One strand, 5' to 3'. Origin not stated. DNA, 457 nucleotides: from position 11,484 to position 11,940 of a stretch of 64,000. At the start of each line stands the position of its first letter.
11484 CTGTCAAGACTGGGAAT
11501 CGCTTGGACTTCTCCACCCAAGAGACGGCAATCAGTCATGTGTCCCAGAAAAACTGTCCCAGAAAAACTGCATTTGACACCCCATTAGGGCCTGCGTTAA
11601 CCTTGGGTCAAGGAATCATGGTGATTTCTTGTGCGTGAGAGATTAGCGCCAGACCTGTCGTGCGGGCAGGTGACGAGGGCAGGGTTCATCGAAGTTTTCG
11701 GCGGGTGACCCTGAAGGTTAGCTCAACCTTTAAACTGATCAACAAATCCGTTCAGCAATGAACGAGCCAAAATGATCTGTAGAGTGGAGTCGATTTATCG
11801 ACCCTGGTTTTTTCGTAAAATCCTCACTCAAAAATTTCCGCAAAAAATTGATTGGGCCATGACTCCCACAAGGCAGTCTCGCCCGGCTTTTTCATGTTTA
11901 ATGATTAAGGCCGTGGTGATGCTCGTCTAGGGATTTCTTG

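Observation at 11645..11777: glmS (GlcN6P) self-cleaving ribozyme in front of glmS in an LPS-bearing, sigma-54-flagellar genome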

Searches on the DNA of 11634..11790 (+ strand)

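Call 46: build_rna_model(alignment_id=A3, structure=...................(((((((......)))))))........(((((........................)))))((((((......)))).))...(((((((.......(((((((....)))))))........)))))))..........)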
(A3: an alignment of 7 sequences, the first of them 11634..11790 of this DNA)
Model R1 built from alignment A3 (7 sequences, 160 columns); structure: as given.
model positions 157; base pairs 32; branch points 3; effective number of sequences 1.12; information 0.589 bits per position. Calibrated on 0.2 Mb of random sequence (short: E-values are rough).
structure used (alignment columns):
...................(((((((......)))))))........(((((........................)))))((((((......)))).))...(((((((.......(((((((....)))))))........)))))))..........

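Call 47: search_with_rna_model(model_id=R1, sources=[L090, L091, L092, L093, L094, L095, L096, L097, L098, L099, L100, L101, L102, L103, L104, L105, L106, L107, L108, L109, L110, L111, L112, L113, L114, L115, L116, L117, L118, L119, L120, L121, L122, L123, L124, L125, L126, L127, L128, L129, L130, L131, L132, L133, L134, L135, L136, L137, L138, L139, L140, L141, L142, L143, L144, L145, L146, L147, L148, L149, L150, L151, L152, L153, L154, L155, L156, L157, L158, L159, L160, L161, L162, L163, L164, L165, L166, L167, L168, L169], max_evalue=0.001, make_alignment=true)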
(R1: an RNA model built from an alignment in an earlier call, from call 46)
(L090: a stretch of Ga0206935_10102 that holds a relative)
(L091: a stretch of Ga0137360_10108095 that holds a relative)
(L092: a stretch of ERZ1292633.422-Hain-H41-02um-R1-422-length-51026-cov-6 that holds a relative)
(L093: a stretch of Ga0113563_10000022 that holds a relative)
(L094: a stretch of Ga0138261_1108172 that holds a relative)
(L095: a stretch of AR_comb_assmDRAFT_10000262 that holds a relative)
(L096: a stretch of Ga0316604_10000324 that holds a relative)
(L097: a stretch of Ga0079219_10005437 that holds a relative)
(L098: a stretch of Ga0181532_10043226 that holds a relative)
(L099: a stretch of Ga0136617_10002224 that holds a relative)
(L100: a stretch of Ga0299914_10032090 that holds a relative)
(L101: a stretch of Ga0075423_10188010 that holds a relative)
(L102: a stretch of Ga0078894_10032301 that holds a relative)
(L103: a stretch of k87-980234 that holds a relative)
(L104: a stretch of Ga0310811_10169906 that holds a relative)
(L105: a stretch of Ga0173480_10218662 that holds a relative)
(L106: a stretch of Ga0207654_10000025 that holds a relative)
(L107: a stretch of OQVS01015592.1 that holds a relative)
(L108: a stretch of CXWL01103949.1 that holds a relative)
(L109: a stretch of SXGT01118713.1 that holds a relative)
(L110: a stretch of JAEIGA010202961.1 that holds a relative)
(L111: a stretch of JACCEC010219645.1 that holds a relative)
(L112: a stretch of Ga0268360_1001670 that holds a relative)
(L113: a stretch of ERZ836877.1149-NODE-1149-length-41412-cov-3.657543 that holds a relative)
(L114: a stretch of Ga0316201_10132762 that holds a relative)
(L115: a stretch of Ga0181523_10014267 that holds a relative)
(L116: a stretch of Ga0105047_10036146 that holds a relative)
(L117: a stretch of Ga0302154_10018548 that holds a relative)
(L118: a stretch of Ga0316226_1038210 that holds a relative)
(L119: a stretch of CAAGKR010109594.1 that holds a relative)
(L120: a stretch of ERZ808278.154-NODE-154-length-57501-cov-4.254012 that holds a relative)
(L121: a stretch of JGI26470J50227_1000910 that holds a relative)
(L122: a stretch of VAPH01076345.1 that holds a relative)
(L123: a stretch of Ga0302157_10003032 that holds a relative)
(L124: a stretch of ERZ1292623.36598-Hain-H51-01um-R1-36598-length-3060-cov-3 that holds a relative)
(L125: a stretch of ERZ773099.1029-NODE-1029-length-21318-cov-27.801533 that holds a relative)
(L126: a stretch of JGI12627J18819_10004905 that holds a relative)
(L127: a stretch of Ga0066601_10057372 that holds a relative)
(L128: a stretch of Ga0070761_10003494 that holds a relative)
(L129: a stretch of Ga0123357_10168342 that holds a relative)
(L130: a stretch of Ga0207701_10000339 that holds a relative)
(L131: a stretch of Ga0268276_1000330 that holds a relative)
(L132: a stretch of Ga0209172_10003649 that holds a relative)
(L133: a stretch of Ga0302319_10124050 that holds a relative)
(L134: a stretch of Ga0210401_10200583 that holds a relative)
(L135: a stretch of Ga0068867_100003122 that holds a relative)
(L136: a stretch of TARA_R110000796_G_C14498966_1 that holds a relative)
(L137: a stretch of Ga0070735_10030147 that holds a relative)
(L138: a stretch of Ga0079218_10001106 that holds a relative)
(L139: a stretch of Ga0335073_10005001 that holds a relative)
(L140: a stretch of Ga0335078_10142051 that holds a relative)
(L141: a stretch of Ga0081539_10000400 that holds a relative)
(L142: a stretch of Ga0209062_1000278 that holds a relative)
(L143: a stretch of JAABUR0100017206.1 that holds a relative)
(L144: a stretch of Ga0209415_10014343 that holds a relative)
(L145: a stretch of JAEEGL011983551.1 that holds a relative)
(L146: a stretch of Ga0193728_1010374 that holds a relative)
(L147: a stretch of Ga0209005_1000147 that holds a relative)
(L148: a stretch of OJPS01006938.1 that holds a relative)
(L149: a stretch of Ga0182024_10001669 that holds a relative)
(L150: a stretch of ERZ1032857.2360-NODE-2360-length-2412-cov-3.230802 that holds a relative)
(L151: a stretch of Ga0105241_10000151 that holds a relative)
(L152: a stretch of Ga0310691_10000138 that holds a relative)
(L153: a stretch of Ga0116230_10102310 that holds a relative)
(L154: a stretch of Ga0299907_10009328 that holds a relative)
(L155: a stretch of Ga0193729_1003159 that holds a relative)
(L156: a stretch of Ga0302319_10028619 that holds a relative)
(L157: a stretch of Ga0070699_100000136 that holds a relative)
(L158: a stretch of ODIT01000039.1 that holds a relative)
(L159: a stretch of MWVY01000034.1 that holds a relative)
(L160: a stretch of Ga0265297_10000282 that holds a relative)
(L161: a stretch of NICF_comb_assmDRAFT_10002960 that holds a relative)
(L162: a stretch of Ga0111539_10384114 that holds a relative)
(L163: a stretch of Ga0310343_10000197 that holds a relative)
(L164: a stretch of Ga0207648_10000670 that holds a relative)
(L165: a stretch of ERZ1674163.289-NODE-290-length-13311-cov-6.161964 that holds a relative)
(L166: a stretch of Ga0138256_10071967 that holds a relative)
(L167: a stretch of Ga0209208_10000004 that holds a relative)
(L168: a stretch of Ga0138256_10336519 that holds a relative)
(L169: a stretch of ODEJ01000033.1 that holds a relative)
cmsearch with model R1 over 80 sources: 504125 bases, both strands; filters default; matches with E-value up to 0.001: 9.
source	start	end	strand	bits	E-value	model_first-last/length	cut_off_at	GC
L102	3198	3354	+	173.6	1.4e-43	1-157/157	no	0.54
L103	409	577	+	83.8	7.6e-20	1-157/157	no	0.57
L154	1972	2132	-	82.5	1.7e-19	1-157/157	no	0.64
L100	2508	2662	-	81.9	2.5e-19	1-157/157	no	0.6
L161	7217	7398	+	79.7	9.4e-19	1-157/157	no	0.45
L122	8951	9107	+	79.5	1e-18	1-157/157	no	0.57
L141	725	885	+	79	1.4e-18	1-157/157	no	0.62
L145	1525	1686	+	58.9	2.9e-13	1-157/157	no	0.55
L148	4308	4462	+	50.4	5.1e-11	1-157/157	no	0.64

Alignment A4: 9 matches aligned to the model, 198 columns, each read 5' to 3' on its own strand. Consensus structure (alignment columns), stored with it:
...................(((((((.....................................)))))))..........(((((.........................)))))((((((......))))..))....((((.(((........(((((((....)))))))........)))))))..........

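Call 48: search_with_rna_model(model_id=R1, sources=[L001, L002, L003, L004, L005, L006, L007, L008, L009, L010, L011, L012, L013, L014, L015, L016, L017, L018, L019, L020, L021, L022, L023, L024, L025, L026, L027, L028, L029, L030, L031, L032, L033, L034, L035, L036, L037, L038, L039, L040, L041, L042, L043, L044, L045, L046, L047, L048, L049, L050, L051, L052, L053, L054, L055, L056, L057, L058, L059, L060, L061, L062, L063, L064, L065, L066, L067, L068, L069, L070, L071, L072, L073, L074, L075, L076, L077, L078, L079, L080], max_evalue=1)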
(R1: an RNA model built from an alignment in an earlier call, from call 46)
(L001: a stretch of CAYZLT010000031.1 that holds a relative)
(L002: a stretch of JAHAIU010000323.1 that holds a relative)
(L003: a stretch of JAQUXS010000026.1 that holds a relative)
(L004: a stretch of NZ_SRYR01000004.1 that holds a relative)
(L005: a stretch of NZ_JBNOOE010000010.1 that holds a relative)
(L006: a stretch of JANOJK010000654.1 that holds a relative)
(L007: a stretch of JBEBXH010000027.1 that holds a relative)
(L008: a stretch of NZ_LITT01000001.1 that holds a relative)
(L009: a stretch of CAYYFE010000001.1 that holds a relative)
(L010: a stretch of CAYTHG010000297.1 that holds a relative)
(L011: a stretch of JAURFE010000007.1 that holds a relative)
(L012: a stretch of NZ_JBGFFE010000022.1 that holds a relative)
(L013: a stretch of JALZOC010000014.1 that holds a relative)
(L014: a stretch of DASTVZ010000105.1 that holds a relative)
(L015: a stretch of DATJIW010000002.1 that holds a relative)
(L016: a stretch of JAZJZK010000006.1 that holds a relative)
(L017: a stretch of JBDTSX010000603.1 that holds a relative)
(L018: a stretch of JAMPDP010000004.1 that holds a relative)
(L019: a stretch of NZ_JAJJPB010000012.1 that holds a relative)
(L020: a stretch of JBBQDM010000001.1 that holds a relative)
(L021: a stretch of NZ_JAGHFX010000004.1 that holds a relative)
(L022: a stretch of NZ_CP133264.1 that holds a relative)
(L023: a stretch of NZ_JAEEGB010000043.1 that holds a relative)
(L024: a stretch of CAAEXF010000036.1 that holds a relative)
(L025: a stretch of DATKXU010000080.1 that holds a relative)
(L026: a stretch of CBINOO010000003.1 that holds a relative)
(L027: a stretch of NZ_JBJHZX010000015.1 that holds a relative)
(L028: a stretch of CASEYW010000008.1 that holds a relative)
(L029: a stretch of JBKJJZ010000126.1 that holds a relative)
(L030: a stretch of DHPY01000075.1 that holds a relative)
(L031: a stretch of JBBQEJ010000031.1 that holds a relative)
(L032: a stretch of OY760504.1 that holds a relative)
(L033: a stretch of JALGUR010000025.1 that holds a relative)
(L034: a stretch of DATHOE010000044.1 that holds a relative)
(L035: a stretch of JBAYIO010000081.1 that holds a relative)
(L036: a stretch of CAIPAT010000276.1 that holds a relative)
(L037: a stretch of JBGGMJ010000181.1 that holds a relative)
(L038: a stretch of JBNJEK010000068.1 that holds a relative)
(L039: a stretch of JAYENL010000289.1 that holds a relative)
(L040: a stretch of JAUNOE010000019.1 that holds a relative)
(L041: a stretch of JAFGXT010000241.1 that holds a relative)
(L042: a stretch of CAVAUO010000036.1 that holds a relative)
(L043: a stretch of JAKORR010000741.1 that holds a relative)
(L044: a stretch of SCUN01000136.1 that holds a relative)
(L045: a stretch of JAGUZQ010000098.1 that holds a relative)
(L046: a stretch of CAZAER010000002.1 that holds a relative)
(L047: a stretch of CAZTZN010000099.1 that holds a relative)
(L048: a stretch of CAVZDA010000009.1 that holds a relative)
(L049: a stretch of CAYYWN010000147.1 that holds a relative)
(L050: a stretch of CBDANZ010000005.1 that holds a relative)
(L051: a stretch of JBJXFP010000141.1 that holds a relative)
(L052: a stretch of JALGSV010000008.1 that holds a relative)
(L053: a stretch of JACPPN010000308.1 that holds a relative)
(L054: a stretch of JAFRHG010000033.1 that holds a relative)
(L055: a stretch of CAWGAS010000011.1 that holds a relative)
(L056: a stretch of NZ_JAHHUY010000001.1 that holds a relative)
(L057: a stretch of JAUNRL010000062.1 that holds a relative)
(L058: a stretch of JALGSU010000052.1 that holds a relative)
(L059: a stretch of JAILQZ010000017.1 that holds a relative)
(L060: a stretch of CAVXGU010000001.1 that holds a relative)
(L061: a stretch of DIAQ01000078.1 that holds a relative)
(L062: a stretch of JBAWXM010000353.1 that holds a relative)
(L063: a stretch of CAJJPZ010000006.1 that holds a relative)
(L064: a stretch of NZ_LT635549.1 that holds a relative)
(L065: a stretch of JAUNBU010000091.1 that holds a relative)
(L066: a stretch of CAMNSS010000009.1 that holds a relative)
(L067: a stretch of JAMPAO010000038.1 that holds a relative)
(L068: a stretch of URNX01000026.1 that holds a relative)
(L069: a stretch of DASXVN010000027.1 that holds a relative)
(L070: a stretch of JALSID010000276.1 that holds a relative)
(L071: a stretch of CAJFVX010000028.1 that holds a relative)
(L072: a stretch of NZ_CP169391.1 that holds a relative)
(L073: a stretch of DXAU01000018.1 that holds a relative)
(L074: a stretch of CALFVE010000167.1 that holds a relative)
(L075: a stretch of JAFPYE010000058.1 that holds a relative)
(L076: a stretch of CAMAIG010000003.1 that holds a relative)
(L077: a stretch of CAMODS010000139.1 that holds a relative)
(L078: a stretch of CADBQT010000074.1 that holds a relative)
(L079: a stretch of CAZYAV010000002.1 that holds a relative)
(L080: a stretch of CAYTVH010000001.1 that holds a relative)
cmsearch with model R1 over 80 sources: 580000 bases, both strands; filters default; matches with E-value up to 1: 15.
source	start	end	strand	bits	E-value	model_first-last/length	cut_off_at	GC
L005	2627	2794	+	58.1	5.5e-13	1-157/157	no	0.42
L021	2651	2818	+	57.4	8.3e-13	1-157/157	no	0.4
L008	2669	2835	+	55.2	3.2e-12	1-157/157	no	0.44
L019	2646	2827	+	54.8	3.9e-12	1-157/157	no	0.44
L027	2664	2842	+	52.1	2.1e-11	1-157/157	no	0.37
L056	2700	2853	+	45.3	1.3e-09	1-157/157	no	0.38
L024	2633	2775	+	42.4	7.5e-09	1-157/157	no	0.44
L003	2726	2870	+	42.1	9.3e-09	1-157/157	no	0.4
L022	2634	2776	+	42.1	9.4e-09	1-157/157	no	0.44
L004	2739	2884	+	41.9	1e-08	1-157/157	no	0.42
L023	2613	2775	+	41.8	1.1e-08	1-157/157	no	0.45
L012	2692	2834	+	39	5.9e-08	1-157/157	no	0.45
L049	2539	2700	+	35.1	6.4e-07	1-157/157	no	0.37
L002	1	130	+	34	1.3e-06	27-157/157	5'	0.43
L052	389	540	-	17.8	0.024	1-157/157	no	0.57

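Call 50: search_with_rna_model(model_id=R1, sources=[window, L082, L084, L085, L086, L087, L088, L089, L102, L103, L154, L100, L161, L122, L141, L145, L148, L005, L021, L008, L019, L027, L056], max_evalue=0.0001, make_alignment=true)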
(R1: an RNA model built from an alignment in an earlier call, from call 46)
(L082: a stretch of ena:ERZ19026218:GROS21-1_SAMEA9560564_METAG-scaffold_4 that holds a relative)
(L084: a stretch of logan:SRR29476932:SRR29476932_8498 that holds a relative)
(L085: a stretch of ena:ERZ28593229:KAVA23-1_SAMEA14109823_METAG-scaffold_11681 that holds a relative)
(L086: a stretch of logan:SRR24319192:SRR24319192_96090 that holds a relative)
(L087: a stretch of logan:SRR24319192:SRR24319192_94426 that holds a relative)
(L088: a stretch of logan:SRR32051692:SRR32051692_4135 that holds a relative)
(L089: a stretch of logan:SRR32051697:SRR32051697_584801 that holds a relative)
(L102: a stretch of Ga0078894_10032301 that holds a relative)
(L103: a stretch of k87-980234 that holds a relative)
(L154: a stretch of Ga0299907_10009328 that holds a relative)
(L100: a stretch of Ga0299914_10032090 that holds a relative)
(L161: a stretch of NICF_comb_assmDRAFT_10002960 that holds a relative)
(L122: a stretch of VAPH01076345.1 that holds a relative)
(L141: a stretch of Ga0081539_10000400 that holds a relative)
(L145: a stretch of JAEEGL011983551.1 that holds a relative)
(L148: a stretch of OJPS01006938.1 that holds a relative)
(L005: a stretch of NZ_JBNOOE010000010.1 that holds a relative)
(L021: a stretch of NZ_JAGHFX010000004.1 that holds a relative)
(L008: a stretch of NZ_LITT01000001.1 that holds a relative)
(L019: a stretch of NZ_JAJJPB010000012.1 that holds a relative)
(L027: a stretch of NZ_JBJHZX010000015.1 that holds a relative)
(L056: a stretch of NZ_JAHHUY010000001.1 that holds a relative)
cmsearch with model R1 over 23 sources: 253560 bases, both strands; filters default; matches with E-value up to 0.0001: 23.
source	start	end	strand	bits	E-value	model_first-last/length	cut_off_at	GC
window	11634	11790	+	186.4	3.1e-47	1-157/157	no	0.52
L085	235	391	+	176.6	1.2e-44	1-157/157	no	0.54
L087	1465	1619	+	175.3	2.6e-44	1-157/157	no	0.48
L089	89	243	+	174.6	4.2e-44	1-157/157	no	0.48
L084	3542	3698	+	174.2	5.1e-44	1-157/157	no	0.5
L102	3198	3354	+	173.6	7.3e-44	1-157/157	no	0.54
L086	9661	9818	+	171.8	2.2e-43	1-157/157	no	0.46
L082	9681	9836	+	168.9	1.3e-42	1-157/157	no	0.47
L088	1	142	+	136.3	5.4e-34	15-157/157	5'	0.49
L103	409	577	+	83.8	3.8e-20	1-157/157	no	0.57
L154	1972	2132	-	82.5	8.6e-20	1-157/157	no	0.64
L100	2508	2662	-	81.9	1.3e-19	1-157/157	no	0.6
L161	7217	7398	+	79.7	4.7e-19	1-157/157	no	0.45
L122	8951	9107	+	79.5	5.2e-19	1-157/157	no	0.57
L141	725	885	+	79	7.1e-19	1-157/157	no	0.62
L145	1525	1686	+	58.9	1.5e-13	1-157/157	no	0.55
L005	2627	2794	+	58.1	2.4e-13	1-157/157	no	0.42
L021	2651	2818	+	57.4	3.6e-13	1-157/157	no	0.4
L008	2669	2835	+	55.2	1.4e-12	1-157/157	no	0.44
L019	2646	2827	+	54.8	1.7e-12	1-157/157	no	0.44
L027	2664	2842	+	52.1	9.2e-12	1-157/157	no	0.37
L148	4308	4462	+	50.4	2.6e-11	1-157/157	no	0.64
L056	2700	2853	+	45.3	5.5e-10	1-157/157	no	0.38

Alignment A5: 23 matches aligned to the model, 209 columns, each read 5' to 3' on its own strand. Consensus structure (alignment columns), stored with it:
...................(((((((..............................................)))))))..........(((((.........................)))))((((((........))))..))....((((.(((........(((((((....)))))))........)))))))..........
